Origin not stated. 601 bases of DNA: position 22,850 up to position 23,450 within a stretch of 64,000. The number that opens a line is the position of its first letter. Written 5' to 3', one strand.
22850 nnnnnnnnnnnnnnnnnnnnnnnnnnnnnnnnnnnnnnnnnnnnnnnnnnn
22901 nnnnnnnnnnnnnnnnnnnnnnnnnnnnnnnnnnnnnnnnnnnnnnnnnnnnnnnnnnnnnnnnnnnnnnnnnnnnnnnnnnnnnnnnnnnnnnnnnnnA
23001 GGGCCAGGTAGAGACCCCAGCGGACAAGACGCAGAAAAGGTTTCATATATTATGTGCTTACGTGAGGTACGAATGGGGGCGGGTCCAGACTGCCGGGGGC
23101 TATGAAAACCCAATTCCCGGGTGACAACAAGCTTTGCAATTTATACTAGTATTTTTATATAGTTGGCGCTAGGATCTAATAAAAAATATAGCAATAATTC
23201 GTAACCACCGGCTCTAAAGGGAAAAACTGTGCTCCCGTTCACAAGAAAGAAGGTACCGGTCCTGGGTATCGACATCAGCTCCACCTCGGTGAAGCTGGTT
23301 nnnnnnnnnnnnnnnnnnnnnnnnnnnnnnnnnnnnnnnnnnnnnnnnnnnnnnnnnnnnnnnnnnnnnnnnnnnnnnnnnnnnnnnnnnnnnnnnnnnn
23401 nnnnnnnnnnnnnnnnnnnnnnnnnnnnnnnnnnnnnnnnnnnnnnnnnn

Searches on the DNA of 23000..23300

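Call 54: search_rna_families(source=window, start=23000, end=23300, threshold=evalue, max_evalue=1)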
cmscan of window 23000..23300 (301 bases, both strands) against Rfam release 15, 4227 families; matches with E-value up to 1: 0.
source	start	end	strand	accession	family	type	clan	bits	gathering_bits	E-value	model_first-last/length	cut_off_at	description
